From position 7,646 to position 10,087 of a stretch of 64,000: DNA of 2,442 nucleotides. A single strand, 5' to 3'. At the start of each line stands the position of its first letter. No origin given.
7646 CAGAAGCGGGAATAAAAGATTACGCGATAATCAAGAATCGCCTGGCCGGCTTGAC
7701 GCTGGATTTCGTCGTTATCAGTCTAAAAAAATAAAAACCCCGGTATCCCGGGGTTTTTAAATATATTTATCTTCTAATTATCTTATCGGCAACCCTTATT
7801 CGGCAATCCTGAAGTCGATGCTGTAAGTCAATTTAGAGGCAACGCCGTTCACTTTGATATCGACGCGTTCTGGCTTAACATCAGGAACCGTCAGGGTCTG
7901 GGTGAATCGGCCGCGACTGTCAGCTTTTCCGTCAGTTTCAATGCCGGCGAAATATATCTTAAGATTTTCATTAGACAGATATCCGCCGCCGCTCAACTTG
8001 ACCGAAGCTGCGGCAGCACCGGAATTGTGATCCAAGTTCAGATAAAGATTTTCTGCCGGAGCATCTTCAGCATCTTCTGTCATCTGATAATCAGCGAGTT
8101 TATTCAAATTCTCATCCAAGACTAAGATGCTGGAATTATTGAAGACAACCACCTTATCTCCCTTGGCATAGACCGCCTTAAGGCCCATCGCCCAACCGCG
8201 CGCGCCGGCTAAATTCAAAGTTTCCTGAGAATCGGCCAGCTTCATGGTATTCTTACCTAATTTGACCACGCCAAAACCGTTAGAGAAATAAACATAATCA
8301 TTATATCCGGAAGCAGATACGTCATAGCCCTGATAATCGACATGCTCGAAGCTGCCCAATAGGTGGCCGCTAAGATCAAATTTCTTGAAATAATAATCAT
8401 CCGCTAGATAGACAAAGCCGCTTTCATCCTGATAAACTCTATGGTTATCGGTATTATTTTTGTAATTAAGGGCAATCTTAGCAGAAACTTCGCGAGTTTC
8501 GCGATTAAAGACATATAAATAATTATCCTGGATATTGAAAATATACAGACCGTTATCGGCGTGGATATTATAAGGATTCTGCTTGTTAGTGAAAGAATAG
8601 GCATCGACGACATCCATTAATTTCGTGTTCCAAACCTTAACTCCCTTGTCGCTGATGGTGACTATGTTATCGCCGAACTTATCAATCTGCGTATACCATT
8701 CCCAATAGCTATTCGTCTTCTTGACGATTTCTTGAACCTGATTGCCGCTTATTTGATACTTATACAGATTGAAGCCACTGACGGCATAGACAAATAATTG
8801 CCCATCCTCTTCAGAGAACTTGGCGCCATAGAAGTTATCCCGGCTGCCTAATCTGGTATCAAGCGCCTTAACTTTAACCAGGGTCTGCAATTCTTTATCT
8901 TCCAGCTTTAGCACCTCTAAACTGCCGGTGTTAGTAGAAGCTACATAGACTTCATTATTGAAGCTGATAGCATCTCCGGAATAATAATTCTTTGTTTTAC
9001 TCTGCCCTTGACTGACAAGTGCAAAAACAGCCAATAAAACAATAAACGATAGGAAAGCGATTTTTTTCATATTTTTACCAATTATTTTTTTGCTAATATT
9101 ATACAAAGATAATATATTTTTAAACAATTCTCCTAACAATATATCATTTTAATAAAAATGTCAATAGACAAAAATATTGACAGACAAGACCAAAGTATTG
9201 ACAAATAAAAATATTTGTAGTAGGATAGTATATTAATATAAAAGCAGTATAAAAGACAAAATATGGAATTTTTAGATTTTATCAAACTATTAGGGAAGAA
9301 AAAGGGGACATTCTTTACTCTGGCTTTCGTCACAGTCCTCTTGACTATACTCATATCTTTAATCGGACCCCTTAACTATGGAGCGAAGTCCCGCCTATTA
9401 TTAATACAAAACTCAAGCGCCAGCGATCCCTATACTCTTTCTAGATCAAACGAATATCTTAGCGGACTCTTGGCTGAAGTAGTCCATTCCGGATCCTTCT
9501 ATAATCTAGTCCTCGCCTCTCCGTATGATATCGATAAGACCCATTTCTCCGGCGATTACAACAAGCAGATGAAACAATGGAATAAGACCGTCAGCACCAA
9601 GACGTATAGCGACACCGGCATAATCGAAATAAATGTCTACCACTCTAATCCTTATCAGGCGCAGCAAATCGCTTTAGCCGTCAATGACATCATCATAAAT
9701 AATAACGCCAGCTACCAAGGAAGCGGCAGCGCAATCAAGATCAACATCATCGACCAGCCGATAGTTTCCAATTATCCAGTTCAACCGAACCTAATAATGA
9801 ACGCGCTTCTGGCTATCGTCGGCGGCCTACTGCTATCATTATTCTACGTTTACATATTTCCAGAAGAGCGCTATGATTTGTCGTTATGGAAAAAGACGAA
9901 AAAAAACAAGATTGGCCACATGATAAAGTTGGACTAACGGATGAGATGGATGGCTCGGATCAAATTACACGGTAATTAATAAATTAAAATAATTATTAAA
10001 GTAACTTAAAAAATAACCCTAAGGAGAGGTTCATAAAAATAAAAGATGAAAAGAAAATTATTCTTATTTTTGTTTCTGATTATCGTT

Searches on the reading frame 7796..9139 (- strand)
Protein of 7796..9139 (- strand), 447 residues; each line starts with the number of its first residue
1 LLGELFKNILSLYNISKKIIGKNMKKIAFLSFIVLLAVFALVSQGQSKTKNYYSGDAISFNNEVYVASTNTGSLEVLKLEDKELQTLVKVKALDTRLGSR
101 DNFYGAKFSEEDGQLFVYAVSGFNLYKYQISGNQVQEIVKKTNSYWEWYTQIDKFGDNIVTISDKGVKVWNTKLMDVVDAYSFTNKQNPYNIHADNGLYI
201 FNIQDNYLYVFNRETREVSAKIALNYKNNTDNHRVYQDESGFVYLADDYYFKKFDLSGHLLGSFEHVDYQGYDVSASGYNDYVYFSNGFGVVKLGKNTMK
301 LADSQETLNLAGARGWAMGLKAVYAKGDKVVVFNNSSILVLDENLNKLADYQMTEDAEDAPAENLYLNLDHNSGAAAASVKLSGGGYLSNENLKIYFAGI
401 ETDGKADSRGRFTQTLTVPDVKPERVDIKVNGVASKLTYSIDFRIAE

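Call 11: find_encoding_contigs(protein=window:7796-9139:-, flank=10000, max_places=1)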
Protein window:7796-9139:- (447 aa): no gene with exactly this product is on record in the collection.

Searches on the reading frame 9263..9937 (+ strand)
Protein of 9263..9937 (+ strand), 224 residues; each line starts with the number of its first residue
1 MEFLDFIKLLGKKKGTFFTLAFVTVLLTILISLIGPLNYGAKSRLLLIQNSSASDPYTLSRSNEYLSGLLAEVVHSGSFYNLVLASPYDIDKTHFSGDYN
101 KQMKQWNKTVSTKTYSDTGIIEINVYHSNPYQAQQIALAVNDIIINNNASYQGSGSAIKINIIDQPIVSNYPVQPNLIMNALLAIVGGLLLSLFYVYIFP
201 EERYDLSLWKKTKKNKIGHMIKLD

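Call 12: find_encoding_contigs(protein=window:9263-9937:+, flank=10000, max_places=1)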
Protein window:9263-9937:+ (224 aa): 5 contigs read that carry it; 1 place shown.
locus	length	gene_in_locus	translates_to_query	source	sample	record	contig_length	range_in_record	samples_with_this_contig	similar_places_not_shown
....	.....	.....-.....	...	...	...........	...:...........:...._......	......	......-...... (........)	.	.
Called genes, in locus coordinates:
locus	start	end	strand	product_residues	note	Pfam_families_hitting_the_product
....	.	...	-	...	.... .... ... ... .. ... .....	-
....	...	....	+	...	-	-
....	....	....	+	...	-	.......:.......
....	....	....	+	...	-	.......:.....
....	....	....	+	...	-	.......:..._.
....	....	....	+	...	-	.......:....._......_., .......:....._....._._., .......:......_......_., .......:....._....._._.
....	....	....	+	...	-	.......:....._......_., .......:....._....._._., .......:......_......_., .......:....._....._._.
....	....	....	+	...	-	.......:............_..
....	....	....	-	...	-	-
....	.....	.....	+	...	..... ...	-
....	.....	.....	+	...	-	-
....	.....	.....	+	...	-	-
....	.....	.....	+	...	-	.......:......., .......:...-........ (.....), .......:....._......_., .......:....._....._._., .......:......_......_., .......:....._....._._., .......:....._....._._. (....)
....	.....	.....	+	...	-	-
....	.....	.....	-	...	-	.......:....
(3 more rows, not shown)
